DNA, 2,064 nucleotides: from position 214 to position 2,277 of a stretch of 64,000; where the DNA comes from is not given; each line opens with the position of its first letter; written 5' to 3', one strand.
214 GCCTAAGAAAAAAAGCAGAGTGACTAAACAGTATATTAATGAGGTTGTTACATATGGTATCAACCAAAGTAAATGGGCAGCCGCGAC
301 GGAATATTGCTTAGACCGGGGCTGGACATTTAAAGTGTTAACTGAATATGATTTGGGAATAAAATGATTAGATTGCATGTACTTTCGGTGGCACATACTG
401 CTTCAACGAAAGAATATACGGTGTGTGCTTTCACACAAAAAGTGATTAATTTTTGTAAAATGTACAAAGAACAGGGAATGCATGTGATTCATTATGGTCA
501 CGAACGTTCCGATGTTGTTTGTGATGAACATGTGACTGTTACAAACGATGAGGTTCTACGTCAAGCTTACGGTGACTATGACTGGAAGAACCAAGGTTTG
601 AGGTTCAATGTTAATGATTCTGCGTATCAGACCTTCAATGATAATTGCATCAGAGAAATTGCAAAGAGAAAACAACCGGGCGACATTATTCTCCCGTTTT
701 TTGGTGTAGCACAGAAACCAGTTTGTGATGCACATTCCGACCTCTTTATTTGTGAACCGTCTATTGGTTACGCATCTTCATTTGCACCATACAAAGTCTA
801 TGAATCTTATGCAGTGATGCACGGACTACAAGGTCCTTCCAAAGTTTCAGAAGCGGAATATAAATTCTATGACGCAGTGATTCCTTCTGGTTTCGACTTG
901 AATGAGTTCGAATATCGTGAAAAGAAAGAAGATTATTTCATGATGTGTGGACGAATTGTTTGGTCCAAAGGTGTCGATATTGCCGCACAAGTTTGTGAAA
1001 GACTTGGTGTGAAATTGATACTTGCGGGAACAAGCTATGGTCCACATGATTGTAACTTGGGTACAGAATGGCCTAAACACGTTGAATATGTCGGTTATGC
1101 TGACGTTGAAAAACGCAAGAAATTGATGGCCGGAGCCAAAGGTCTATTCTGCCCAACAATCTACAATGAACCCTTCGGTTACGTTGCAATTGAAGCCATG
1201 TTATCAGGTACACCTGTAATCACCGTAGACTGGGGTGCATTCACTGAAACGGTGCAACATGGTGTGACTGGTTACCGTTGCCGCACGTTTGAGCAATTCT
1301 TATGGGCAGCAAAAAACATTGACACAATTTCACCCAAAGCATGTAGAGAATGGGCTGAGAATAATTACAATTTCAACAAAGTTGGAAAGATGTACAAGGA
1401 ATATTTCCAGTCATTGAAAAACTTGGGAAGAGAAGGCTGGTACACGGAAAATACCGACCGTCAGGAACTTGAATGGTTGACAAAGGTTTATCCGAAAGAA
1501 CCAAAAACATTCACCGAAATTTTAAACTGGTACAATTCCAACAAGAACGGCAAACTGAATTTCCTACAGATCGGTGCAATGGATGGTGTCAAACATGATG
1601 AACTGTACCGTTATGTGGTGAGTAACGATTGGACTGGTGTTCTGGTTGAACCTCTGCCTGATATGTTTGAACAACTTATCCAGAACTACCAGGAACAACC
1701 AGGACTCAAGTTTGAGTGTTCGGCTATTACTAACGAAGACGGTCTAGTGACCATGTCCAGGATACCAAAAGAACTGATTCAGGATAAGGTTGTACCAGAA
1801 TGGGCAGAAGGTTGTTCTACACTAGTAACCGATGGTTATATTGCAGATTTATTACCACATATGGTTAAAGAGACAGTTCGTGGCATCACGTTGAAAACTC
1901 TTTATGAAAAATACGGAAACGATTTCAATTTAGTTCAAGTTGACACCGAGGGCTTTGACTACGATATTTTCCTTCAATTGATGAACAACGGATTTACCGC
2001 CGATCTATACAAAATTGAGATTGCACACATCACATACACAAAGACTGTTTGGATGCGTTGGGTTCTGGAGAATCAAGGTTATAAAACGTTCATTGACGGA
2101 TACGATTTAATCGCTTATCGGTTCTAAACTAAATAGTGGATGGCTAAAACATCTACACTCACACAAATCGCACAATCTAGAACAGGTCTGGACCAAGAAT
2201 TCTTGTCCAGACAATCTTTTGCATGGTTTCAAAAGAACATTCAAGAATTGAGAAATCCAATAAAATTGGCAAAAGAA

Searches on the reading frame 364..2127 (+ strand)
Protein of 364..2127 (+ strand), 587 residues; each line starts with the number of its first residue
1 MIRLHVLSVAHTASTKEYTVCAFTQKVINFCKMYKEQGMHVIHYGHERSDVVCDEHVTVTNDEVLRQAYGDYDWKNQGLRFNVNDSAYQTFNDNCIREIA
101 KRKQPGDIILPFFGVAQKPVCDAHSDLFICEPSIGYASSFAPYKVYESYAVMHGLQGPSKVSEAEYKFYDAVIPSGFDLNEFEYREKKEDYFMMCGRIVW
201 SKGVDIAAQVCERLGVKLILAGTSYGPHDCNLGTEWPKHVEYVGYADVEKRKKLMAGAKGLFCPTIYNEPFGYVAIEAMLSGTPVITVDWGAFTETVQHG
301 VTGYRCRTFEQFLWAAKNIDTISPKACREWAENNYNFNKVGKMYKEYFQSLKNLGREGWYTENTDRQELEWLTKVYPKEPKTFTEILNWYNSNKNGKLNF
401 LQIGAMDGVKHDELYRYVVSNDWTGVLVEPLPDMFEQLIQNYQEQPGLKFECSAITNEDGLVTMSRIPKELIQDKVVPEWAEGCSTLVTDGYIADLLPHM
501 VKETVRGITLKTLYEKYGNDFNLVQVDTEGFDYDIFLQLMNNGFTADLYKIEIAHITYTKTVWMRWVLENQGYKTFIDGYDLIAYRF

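Call 8: search_protein_families(library=phrogs, proteins=[window:364-2127:+], max_evalue=0.00001)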
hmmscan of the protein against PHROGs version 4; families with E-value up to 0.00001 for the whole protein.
window:364-2127:+ (587 aa): 2 families
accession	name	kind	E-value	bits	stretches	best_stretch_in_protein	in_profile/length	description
phrog_3408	-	moron, auxiliary metabolic gene and host takeover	1.4e-122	410.5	1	2-363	5-362/363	glycosyltransferase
phrog_2170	-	moron, auxiliary metabolic gene and host takeover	4.1e-11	43.6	1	169-350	151-371/374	glycosyltransferase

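Call 24: find_encoding_contigs(protein=window:364-2127:+, flank=10000, max_places=2)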
Protein window:364-2127:+ (587 aa): 1 contig read that carries it; 1 place shown.
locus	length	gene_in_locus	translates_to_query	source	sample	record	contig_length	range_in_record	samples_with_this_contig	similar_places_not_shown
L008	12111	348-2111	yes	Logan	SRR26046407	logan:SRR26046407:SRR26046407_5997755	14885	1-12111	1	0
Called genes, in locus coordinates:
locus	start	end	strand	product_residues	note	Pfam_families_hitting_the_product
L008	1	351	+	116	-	?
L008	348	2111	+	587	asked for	PF00534:Glycos_transf_1, PF13692:Glyco_trans_1_4, PF05050:Methyltransf_21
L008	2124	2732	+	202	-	PF26869:Phage_T4_gp2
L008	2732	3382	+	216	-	PF23849:Phage_TTP_2, PF06841:Phage_T4_gp19 (weak)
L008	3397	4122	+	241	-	PF12322:T4_baseplate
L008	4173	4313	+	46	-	PF28602:Gp51_C (weak)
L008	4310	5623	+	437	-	PF21277:T6SS_VgrG3-like_C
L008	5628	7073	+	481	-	-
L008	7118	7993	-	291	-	PF08804:gp32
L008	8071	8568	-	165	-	PF06941:NT5C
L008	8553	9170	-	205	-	PF08993:T4_Gp59_N, PF08994:T4_Gp59_C (weak)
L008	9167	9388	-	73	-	PF16805:Trans_coact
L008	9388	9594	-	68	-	-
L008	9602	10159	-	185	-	PF07486:Hydrolase_2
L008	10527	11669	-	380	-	-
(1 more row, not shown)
